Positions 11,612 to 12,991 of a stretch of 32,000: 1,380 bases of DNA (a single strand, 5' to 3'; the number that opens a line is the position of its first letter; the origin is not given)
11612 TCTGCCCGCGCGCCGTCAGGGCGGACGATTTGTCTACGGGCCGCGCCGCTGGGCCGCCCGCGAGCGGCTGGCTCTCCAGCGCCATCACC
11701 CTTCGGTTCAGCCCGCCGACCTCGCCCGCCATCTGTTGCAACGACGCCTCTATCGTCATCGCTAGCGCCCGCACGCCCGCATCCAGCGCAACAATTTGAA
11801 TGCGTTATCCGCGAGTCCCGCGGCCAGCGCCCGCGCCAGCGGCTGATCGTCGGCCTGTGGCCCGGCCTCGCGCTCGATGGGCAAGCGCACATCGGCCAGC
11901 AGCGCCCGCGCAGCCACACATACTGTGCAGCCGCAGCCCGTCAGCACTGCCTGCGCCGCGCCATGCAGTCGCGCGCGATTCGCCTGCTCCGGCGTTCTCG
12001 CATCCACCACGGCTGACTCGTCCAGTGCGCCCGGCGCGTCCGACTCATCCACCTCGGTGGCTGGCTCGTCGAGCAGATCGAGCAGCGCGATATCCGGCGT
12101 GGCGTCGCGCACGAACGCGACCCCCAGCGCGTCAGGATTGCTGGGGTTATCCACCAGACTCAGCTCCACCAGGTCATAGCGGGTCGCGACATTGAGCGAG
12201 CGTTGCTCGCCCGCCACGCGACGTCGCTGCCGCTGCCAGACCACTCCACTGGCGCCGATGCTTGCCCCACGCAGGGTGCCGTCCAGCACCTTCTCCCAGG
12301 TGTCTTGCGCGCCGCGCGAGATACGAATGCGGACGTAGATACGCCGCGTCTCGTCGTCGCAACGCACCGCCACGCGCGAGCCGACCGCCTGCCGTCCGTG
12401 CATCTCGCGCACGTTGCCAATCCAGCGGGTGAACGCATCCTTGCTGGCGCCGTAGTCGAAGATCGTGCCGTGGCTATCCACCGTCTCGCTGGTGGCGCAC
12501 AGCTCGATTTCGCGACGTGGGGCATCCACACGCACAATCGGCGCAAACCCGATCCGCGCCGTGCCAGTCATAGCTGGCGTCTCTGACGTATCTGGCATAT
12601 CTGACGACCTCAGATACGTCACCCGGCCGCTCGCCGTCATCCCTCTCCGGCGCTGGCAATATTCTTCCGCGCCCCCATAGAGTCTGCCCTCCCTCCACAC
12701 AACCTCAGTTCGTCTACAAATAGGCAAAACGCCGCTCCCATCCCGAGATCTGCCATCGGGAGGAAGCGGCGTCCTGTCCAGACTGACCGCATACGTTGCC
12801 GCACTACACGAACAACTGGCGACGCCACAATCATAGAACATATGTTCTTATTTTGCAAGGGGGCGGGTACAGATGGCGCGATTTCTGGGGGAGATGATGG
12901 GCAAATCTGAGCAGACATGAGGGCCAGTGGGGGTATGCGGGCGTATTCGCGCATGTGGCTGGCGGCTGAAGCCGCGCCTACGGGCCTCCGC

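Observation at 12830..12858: Perfect Cheo-type LexA box sits between the -35 and -10 of the capsid-operon promoter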

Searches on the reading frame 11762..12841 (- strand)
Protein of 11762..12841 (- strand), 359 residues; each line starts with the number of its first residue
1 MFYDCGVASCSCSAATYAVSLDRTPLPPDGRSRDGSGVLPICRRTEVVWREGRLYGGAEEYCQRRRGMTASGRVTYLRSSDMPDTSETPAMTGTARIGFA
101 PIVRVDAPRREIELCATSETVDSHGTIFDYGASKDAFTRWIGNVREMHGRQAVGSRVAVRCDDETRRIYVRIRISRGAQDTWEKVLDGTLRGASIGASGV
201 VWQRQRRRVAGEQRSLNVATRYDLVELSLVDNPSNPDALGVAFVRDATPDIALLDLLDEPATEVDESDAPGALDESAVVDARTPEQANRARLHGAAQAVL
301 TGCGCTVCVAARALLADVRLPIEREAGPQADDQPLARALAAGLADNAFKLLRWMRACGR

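Call 4: search_protein_families(library=pfam, proteins=[window:11762-12841:-], max_evalue=0.01)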
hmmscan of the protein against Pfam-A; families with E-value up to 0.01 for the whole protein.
window:11762-12841:- (359 aa): 0 families

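Call 14: find_homologous_proteins(query=window:11762-12640:-)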
Query window:11762-12640:- (292 aa): 1633 proteins with E <= 0.001 among 8000 candidates; the best 120 are listed.
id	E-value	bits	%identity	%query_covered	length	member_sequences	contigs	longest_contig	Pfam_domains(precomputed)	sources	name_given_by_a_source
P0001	6.8e-178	608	100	95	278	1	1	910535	-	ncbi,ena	-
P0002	6.8e-149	513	89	89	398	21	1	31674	-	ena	-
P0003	3.1e-148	511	88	93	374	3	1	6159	-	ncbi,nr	ncbi:MAG TPA: hypothetical protein VFW76_14030 [Ktedonobacterales bacterium]|nr:hypothetical protein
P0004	3.4e-148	511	86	97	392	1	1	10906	-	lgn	-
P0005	5.0e-146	503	86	93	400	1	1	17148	-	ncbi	ncbi:MAG TPA: hypothetical protein VH591_15215 [Ktedonobacterales bacterium]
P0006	1.8e-145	502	87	93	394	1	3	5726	-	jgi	jgi:phage head maturation protease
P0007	3.1e-145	501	86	93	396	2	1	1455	-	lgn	-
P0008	1.6e-144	498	84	96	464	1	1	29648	-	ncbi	ncbi:MAG TPA: hypothetical protein VGF38_05925 [Ktedonobacterales bacterium]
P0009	1.7e-144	498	88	92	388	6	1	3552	-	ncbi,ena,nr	ncbi:MAG TPA: hypothetical protein VJO13_07950 [Ktedonobacterales bacterium]|nr:hypothetical protein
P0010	2.4e-144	498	88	92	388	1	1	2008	-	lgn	-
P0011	1.6e-142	492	86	93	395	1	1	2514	-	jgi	jgi:hypothetical protein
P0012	1.3e-141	489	86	92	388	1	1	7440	-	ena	-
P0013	1.3e-141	489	86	92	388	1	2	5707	-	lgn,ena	-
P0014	2.2e-141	488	86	91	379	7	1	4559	-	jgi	jgi:hypothetical protein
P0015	6.2e-141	487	86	92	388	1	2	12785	-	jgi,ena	jgi:hypothetical protein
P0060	1.2e-89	318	69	73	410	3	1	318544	-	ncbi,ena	-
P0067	2.8e-88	314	74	67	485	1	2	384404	-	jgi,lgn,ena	-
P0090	2.9e-85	304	79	57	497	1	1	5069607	-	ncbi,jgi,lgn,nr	ncbi:MAG: hypothetical protein OJF49_002747 [Ktedonobacterales bacterium]|jgi:hypothetical protein|n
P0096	1.3e-82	295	79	57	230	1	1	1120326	-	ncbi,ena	-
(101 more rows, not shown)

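Call 17: find_encoding_contigs(protein=P0001, flank=10000, max_places=3)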
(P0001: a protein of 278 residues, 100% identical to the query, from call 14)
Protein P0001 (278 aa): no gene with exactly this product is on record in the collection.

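Call 18: find_encoding_contigs(protein=P0090, flank=10000, max_places=3)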
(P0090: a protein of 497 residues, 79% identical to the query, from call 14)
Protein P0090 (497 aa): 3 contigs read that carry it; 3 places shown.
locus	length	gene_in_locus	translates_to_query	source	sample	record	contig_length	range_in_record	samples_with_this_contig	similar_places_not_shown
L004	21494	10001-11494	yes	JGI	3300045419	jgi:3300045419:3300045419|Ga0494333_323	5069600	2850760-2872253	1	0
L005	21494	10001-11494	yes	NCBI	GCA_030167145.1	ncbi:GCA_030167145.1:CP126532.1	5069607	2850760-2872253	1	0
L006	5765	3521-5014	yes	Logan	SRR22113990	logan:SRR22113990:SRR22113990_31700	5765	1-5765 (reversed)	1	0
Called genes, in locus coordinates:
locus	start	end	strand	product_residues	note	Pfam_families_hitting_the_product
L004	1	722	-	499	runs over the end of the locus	PF07676:PD40 (faint)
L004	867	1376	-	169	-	-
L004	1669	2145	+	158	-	PF00258:Flavodoxin_1, PF12724:Flavodoxin_5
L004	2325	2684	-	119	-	PF02635:DsrE, PF13686:DrsE_2 (faint)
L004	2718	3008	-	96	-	PF01206:TusA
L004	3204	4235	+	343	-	PF12852:Cupin_6, PF00165:HTH_AraC (weak), PF12833:HTH_18, PF00165:HTH_AraC (weak)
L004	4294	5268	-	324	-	PF08240:ADH_N (faint), PF00107:ADH_zinc_N, PF13602:ADH_zinc_N_2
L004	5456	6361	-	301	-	PF00701:DHDPS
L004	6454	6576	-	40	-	-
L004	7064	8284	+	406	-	PF05977:MFS_3, PF07690:MFS_1, PF13347:MFS_2 (weak)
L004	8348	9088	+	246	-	PF00106:adh_short, PF08659:KR, PF13561:adh_short_C2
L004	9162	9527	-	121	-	PF00903:Glyoxalase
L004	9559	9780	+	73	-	-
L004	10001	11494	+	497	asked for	-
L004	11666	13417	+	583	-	-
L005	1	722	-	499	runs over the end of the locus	PF07676:PD40 (faint)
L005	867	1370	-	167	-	-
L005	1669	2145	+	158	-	PF00258:Flavodoxin_1, PF12724:Flavodoxin_5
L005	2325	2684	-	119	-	PF02635:DsrE, PF13686:DrsE_2 (faint)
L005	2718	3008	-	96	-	PF01206:TusA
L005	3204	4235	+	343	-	PF12852:Cupin_6, PF00165:HTH_AraC (weak), PF12833:HTH_18, PF00165:HTH_AraC (weak)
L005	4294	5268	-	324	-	PF08240:ADH_N (faint), PF00107:ADH_zinc_N, PF13602:ADH_zinc_N_2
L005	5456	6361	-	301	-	PF00701:DHDPS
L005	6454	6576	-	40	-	-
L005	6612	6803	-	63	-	-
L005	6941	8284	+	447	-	PF05977:MFS_3, PF07690:MFS_1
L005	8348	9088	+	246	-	PF00106:adh_short, PF08659:KR, PF13561:adh_short_C2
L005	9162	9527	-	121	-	PF00903:Glyoxalase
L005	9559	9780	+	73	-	-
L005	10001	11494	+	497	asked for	-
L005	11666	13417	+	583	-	-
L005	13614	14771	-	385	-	PF08450:SGL (faint), PF01436:NHL (faint)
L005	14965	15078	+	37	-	-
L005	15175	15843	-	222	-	PF03992:ABM (faint)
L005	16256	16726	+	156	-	-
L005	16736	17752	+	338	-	PF00355:Rieske, PF19298:KshA_C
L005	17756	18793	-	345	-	PF00756:Esterase (weak), PF10503:Esterase_PHB, PF20434:BD-FAE (faint)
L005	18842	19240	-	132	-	PF14087:DUF4267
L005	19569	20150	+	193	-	-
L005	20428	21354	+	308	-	-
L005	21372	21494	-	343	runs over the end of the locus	-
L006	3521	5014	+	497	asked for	-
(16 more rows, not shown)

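Call 21: find_related_loci(query=window:11762-12640:-, collection=metagenome_contigs, flank=6000)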
Query window:11762-12640:- (292 aa) in metagenome_contigs; peptide patterns used: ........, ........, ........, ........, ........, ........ (x = any residue, [..] = any of these).
600 stretches matched a pattern (row limit reached: there are more); 532 encode a relative of the query (tblastn E <= 1e-3); the best 80 are kept; 80 distinct loci.
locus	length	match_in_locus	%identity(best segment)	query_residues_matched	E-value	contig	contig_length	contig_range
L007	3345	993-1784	89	17-283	5e-160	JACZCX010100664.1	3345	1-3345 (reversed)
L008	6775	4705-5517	85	11-284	1e-148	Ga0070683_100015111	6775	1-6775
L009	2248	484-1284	87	17-283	2e-158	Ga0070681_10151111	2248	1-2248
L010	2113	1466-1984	96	24-196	4e-113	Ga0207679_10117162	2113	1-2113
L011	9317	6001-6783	65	30-286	2e-97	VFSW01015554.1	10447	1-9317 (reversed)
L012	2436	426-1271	61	26-291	3e-100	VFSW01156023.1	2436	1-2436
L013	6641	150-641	82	28-191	4e-89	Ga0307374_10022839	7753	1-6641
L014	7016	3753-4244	82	28-191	1e-88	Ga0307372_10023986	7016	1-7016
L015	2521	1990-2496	77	22-190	1e-87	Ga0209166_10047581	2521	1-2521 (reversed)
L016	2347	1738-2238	79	28-193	4e-87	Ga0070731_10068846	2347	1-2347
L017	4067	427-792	79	29-150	3e-61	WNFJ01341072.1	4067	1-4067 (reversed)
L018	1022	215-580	79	29-150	9e-66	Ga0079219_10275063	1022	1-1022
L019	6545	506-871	77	29-150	1e-59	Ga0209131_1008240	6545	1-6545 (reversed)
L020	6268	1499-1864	80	29-150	2e-59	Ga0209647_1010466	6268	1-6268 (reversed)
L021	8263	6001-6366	77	29-150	6e-59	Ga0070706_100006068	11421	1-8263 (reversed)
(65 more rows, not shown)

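Call 26: find_encoding_contigs(protein=P0096, flank=10000, max_places=2)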
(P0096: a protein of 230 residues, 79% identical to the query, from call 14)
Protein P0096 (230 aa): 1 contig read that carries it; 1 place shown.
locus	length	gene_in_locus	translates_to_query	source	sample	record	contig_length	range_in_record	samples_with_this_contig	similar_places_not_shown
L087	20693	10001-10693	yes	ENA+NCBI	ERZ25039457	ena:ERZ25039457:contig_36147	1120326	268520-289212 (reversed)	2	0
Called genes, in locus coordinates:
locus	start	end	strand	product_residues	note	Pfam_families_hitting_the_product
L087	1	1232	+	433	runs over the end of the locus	PF03050:DDE_Tnp_IS66 (weak), PF13302:Acetyltransf_3, PF00583:Acetyltransf_1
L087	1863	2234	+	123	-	PF02661:Fic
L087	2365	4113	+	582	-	PF00501:AMP-binding, PF13193:AMP-binding_C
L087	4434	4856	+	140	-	PF01797:Y1_Tnp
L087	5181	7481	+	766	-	PF02384:N6_Mtase (weak)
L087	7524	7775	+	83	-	PF18135:Type_ISP_C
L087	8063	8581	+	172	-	PF18135:Type_ISP_C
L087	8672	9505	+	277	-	PF00149:Metallophos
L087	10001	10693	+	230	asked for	-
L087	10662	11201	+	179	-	-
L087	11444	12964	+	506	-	PF17236:SU10_MCP (faint)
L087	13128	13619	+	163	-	PF02325:CCB3_YggT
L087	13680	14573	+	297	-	-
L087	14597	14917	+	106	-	-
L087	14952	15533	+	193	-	-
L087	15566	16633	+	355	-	PF03372:Exo_endo_phos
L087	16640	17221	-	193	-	-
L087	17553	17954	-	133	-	PF09851:SHOCT (weak)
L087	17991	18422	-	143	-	PF19850:DUF6325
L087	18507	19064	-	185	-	PF13441:Gly-zipper_YMGG (weak), PF13488:Gly-zipper_Omp (weak), PF06897:DUF1269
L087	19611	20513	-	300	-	-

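Call 27: find_encoding_contigs(protein=P0067, flank=10000, max_places=2)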
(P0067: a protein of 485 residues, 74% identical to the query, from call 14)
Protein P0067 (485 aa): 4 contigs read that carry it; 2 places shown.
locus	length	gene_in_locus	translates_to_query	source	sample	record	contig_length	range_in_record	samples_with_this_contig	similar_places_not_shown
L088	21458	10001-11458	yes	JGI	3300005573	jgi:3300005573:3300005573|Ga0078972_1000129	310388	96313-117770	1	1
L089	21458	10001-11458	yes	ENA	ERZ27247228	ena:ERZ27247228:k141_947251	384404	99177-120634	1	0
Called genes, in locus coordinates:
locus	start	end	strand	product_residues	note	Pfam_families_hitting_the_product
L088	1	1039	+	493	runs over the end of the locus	-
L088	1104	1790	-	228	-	PF09335:VTT_dom (weak)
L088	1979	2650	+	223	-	PF01545:Cation_efflux (weak)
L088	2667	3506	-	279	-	PF00763:THF_DHG_CYH, PF02882:THF_DHG_CYH_C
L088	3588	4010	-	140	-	PF00072:Response_reg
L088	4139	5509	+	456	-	PF00275:EPSP_synthase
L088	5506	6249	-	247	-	PF01988:VIT1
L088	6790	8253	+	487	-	-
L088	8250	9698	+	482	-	PF07693:KAP_NTPase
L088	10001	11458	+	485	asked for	-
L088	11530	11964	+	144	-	-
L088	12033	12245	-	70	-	PF03869:Arc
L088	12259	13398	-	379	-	PF14659:Phage_int_SAM_3 (weak), PF00589:Phage_integrase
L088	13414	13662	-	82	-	PF12728:HTH_17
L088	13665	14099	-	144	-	-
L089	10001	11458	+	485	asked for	-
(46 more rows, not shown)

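Call 28: find_encoding_contigs(protein=P0060, flank=10000, max_places=2)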
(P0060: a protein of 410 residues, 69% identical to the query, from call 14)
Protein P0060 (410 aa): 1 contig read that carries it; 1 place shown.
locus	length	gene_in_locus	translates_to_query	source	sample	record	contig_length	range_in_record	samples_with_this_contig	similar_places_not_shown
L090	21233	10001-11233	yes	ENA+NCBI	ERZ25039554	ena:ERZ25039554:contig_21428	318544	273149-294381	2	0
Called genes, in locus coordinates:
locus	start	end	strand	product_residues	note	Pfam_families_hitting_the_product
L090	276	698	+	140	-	-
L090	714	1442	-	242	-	PF22497:DUF6989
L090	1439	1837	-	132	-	PF04075:F420H2_quin_red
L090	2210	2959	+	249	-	PF00230:MIP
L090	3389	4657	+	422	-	PF02040:ArsB, PF03600:CitMHS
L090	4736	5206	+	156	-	PF00582:Usp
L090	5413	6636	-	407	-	PF00933:Glyco_hydro_3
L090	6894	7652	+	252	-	PF06736:TMEM175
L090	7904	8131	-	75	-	-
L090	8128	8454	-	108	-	-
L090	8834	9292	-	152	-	-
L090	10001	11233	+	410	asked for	-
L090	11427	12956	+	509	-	-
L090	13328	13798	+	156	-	PF02325:CCB3_YggT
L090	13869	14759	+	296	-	-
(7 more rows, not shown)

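Call 50: search_protein_families(library=pfam, proteins=[L087:13680-14573:+, L087:14597-14917:+, L087:14952-15533:+, L087:13128-13619:+], max_evalue=0.01)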
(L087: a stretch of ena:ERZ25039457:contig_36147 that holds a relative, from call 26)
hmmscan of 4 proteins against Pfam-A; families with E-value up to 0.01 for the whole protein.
L087:13680-14573:+ (297 aa): 0 families

L087:14597-14917:+ (106 aa): 0 families

L087:14952-15533:+ (193 aa): 0 families

L087:13128-13619:+ (163 aa): 1 family
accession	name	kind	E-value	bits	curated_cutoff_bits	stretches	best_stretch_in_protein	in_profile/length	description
PF02325.22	YGGT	-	5.1e-10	40.1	27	1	73-143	1-66/70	YGGT family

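Call 51: search_protein_families(library=phrogs, proteins=[L087:13680-14573:+, L087:14597-14917:+, L087:14952-15533:+, window:11762-12640:-], max_evalue=0.01)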
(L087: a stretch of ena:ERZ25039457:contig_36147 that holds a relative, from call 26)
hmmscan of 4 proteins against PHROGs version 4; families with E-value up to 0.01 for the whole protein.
L087:13680-14573:+ (297 aa): 1 family
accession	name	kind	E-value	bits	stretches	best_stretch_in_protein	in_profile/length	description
phrog_442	-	connector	9e-08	32.7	1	155-295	142-262/270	head-tail adaptor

L087:14597-14917:+ (106 aa): 0 families

L087:14952-15533:+ (193 aa): 0 families

window:11762-12640:- (292 aa): 7 families
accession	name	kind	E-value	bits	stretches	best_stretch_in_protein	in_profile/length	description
phrog_9427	-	head and packaging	2.2e-30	107.3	1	34-169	20-161/453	head maturation protease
phrog_21715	-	unknown function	5.6e-14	53.2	1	49-214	25-179/381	-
phrog_617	-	head and packaging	4.2e-08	33.5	1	37-202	20-183/626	major head protein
phrog_80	-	head and packaging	1.8e-07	31.7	1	52-184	246-385/607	head maturation protease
phrog_4523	-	head and packaging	2.8e-06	27.4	1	84-192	85-188/644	major head and protease protein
phrog_11321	-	unknown function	0.0002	21.9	1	111-173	75-136/327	-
phrog_34096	-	head and packaging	0.0037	17.1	1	112-185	215-285/412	head maturation protease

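Call 68: search_protein_families(library=pfam, proteins=[L005:19569-20150:+], max_evalue=0.01)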
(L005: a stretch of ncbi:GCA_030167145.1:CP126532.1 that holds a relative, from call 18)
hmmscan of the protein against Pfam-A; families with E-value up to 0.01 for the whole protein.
L005:19569-20150:+ (193 aa): 1 family
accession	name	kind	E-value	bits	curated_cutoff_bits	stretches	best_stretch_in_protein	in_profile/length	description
PF02325.22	YGGT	-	1.5e-09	38.5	27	1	102-175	1-69/70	YGGT family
